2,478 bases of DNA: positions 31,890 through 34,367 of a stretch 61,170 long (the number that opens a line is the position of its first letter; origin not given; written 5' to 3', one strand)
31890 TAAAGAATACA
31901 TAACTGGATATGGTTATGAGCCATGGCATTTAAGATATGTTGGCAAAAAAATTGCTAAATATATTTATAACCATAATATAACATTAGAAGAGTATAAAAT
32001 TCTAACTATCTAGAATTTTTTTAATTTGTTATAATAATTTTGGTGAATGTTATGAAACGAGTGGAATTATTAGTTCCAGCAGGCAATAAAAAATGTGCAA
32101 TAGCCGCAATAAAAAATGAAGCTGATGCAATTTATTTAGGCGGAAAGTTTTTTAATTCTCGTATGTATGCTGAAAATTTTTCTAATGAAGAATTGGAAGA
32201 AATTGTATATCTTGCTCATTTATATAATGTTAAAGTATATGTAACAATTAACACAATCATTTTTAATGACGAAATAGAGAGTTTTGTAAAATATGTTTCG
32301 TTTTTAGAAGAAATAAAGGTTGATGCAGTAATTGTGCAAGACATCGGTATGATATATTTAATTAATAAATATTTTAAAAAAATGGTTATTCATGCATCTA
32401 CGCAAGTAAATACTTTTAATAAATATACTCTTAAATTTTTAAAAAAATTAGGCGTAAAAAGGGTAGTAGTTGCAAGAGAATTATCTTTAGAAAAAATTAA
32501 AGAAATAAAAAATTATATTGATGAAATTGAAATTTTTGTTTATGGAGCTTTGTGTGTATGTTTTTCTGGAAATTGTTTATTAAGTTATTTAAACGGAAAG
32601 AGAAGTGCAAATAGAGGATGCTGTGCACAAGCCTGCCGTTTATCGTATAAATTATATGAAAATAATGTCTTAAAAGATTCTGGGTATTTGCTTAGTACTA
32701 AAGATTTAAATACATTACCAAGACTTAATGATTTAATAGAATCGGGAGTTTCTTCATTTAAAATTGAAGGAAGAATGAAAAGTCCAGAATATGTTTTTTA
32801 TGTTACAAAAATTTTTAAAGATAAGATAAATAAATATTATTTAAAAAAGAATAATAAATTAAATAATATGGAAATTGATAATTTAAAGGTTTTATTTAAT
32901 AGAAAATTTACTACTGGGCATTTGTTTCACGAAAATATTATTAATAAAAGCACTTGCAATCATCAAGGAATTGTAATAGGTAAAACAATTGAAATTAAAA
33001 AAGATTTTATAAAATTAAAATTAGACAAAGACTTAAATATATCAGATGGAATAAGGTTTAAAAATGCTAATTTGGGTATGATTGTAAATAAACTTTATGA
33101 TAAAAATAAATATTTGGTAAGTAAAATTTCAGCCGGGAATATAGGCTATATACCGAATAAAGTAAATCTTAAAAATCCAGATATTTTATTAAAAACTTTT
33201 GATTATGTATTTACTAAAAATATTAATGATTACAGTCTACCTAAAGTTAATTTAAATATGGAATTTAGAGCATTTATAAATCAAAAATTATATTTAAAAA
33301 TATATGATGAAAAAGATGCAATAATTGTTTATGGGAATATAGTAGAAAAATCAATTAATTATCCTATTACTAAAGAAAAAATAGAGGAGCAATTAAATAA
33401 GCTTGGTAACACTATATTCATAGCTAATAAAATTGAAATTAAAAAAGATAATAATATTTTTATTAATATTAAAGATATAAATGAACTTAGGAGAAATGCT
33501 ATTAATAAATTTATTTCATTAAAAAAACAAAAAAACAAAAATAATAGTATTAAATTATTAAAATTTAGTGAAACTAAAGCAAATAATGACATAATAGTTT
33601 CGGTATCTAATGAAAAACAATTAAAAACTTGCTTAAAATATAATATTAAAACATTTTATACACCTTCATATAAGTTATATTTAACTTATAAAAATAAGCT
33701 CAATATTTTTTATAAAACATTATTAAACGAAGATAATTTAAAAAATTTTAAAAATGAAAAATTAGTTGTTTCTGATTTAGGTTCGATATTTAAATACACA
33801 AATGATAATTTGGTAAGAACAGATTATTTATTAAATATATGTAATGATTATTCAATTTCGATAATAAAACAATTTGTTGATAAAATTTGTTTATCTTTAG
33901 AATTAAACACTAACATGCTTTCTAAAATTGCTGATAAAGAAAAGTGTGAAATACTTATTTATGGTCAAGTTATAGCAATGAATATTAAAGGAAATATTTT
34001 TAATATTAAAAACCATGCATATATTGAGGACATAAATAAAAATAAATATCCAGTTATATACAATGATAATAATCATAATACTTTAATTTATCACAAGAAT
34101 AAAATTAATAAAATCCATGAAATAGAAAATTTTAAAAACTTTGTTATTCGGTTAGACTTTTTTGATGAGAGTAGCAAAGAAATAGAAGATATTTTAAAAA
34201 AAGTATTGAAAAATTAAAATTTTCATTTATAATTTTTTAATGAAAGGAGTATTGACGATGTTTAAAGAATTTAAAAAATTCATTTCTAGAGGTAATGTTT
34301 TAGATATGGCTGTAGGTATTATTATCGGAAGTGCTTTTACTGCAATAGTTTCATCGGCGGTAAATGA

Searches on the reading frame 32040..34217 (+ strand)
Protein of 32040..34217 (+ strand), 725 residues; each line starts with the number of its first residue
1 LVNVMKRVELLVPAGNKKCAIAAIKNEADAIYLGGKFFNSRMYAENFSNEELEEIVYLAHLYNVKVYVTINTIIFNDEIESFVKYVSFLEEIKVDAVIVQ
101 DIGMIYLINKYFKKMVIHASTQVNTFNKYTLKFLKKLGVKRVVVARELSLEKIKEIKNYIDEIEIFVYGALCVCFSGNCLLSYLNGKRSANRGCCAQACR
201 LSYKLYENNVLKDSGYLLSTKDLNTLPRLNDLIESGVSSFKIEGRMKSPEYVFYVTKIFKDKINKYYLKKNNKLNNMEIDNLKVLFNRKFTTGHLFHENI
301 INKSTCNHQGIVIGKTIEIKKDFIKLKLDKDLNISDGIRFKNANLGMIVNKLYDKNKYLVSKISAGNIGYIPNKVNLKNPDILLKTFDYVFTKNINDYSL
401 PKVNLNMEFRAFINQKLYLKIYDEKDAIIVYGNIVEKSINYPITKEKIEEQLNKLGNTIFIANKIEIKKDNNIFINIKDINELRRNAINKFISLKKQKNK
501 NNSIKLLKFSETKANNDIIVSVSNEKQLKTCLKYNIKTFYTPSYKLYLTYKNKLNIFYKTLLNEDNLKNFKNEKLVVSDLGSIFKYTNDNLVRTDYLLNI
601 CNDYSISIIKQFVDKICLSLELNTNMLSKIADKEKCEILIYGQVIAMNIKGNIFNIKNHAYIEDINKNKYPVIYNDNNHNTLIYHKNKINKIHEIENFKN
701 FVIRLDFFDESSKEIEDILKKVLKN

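Call 81: search_protein_families(library=pfam, proteins=[window:32040-34217:+], max_evalue=0.001)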
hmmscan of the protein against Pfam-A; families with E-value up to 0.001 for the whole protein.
window:32040-34217:+ (725 aa): 2 families
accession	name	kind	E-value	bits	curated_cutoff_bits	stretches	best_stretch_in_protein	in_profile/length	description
PF01136.24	Peptidase_U32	-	7e-76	255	22.4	1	80-298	2-230/233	Peptidase family U32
PF12392.13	DUF3656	-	9e-20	71.8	22.1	1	385-491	3-104/109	Collagenase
